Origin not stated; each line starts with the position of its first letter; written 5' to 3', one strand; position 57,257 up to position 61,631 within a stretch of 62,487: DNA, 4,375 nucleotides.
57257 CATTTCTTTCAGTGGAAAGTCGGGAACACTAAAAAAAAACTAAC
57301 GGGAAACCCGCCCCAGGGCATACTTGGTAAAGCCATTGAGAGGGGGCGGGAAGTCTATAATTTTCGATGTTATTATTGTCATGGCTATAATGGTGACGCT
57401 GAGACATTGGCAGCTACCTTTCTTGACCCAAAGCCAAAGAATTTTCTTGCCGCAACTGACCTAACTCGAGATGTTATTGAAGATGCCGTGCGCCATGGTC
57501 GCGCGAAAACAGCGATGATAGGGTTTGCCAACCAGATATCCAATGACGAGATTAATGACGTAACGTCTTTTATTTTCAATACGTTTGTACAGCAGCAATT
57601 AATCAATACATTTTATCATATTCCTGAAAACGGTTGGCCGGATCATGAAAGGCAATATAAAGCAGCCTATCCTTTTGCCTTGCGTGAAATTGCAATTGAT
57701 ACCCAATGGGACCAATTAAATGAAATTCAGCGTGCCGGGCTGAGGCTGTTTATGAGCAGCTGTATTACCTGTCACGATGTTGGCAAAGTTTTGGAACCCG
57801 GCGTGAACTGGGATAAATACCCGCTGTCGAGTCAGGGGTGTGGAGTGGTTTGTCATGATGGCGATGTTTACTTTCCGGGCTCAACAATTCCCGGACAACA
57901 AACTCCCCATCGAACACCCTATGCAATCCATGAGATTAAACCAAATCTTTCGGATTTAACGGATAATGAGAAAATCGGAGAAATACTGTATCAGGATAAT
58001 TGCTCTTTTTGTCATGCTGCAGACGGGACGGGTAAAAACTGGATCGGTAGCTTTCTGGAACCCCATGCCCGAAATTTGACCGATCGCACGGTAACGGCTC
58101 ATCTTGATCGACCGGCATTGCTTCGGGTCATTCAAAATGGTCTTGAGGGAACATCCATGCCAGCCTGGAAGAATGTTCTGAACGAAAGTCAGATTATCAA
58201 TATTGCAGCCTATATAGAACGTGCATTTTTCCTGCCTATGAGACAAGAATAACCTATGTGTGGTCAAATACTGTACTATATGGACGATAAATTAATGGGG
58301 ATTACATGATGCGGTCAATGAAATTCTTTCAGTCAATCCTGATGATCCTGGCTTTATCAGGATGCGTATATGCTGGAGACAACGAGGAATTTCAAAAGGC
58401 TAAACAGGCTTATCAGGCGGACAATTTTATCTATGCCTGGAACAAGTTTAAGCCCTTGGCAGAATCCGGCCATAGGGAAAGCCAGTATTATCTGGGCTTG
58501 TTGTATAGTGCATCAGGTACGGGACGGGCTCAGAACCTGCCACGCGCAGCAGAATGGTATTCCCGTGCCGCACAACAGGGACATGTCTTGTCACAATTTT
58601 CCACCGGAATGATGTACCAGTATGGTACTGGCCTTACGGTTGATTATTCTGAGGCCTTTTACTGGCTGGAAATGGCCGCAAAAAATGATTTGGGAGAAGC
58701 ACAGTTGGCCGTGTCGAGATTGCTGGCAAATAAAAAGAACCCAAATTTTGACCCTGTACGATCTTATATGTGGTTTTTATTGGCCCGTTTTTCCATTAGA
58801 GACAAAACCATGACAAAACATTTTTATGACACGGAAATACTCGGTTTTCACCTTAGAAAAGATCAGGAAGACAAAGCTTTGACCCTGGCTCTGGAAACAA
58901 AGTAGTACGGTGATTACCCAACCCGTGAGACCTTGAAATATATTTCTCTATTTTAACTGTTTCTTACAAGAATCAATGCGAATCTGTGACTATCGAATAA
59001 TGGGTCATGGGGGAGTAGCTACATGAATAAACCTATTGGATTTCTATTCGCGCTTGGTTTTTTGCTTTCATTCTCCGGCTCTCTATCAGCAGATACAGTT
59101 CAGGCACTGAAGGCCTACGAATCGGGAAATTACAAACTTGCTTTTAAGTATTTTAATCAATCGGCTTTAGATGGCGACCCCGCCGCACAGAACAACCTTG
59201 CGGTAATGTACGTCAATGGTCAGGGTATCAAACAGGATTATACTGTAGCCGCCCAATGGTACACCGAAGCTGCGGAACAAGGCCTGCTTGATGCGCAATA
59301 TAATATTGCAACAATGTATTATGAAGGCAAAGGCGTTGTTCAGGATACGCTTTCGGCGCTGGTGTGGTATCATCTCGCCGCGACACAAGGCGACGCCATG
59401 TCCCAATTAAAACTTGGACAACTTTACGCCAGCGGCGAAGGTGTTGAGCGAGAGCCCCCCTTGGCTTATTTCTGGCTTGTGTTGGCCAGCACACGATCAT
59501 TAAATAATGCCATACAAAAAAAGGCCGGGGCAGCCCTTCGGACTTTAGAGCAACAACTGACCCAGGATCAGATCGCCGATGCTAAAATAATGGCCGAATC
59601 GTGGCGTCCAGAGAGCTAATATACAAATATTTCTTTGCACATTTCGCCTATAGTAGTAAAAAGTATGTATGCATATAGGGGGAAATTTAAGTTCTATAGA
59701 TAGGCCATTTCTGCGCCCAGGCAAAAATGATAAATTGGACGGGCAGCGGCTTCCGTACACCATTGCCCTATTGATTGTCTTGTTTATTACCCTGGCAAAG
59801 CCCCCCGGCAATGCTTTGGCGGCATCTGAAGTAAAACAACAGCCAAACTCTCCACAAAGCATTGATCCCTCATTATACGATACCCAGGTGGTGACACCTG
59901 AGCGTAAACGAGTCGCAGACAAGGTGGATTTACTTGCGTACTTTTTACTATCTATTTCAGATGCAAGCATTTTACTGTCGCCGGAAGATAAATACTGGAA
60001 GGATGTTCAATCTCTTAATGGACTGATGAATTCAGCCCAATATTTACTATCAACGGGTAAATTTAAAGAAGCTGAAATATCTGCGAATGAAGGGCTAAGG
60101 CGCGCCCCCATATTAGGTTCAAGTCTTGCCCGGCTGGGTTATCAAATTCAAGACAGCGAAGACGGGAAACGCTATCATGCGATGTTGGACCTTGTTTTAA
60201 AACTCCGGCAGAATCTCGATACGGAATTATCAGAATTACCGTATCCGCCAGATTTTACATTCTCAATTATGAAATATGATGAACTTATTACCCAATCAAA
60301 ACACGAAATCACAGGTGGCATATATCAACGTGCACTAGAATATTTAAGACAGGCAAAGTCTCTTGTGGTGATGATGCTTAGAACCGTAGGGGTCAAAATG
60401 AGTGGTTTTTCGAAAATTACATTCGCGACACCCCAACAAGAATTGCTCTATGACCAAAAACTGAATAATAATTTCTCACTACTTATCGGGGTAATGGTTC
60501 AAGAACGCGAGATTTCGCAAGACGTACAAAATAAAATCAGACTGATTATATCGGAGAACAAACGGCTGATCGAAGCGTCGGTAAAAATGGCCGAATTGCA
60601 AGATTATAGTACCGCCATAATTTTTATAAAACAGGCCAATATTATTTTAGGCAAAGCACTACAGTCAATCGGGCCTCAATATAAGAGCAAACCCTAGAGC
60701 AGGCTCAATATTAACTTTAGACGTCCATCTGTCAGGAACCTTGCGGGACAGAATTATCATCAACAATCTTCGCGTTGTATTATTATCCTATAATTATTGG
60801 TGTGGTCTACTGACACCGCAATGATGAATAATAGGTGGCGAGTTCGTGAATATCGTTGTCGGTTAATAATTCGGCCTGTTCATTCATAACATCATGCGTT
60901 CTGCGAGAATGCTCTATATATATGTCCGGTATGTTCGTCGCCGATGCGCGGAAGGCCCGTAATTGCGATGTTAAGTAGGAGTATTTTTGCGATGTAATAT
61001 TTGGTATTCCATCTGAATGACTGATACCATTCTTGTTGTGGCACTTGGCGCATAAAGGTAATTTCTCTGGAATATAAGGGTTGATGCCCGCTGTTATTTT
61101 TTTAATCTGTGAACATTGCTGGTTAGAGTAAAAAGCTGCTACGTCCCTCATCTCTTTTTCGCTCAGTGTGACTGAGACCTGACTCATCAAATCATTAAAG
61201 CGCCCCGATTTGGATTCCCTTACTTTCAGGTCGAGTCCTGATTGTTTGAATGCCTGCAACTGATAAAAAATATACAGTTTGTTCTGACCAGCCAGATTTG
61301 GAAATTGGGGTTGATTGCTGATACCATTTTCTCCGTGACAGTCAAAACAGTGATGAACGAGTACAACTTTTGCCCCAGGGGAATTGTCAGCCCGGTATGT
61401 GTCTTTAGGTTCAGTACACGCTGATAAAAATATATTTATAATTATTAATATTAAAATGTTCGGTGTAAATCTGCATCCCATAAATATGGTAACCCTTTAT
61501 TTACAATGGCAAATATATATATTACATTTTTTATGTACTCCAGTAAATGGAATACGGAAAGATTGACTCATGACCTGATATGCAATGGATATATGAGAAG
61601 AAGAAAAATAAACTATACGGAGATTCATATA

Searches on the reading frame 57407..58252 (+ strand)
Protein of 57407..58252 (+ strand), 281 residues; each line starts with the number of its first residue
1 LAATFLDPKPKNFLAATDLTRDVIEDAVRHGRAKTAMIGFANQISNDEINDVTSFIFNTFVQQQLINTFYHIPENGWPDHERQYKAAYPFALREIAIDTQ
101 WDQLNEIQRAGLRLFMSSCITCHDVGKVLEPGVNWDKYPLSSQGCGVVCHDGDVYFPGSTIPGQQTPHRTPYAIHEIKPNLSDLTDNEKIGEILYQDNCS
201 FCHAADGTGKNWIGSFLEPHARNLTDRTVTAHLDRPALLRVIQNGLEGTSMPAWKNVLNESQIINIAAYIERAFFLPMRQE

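Call 57: search_protein_families(library=pfam, proteins=[window:57407-58252:+], max_evalue=0.01)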
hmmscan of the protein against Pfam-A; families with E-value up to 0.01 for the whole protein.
window:57407-58252:+ (281 aa): 4 families
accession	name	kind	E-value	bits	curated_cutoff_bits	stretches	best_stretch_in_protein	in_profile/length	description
PF13442.11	Cytochrome_CBB3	-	3.8e-20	72.4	27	1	189-270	4-68/68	Cytochrome C oxidase, cbb3-type, subunit III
PF00034.26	Cytochrom_C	-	2.3e-12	48.5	21.3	1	191-271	4-87/90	Cytochrome c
PF22113.1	Mtrc-MtrF_II-IV_dom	-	0.00011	22.3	30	1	118-210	8-96/176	Outer membrane cytochrome MtrC/MtrF-like, domains II/IV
PF14495.11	Cytochrom_C550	-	0.0019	18.3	27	0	109-128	27-46/136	Cytochrome c-550 domain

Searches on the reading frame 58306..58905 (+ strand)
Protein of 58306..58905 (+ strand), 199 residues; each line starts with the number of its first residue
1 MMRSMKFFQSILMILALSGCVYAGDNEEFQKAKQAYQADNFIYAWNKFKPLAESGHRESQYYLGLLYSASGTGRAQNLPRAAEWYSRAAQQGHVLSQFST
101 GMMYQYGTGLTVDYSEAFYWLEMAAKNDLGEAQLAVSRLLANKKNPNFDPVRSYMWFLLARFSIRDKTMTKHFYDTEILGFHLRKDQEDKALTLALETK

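Call 57: search_protein_families(library=pfam, proteins=[window:58306-58905:+], max_evalue=0.01)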
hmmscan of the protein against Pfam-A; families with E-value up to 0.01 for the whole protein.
window:58306-58905:+ (199 aa): 1 family
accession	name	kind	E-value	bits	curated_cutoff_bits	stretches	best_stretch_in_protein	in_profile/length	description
PF08238.18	Sel1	-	2.3e-18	66.3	30.7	2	96-128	3-35/36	Sel1 repeat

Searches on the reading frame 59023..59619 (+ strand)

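Call 81: search_protein_families(library=pfam, proteins=[window:59023-59619:+], max_evalue=0.00001)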
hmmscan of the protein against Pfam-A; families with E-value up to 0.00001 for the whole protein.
window:59023-59619:+ (198 aa): 1 family
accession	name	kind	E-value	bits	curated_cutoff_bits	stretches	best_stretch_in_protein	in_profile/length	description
PF08238.18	Sel1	-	8.2e-30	102.6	30.7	2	53-87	1-35/36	Sel1 repeat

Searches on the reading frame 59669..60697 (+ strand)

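Call 57: search_protein_families(library=pfam, proteins=[window:59669-60697:+], max_evalue=0.01)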
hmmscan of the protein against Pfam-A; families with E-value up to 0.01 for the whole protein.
window:59669-60697:+ (342 aa): 1 family
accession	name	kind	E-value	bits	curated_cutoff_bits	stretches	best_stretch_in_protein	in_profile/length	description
PF07719.23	TPR_2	-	0.0069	16.9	27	0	119-147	4-32/34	Tetratricopeptide repeat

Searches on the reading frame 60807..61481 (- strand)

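Call 57: search_protein_families(library=pfam, proteins=[window:60807-61481:-], max_evalue=0.01)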
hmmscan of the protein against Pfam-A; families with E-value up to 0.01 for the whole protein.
window:60807-61481:- (224 aa): 2 families
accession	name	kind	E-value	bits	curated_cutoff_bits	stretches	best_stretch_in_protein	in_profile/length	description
PF00034.26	Cytochrom_C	-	4.3e-15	57.2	21.3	2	36-117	4-85/90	Cytochrome c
PF13442.11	Cytochrome_CBB3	-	3.5e-07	30.9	27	0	144-217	14-67/68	Cytochrome C oxidase, cbb3-type, subunit III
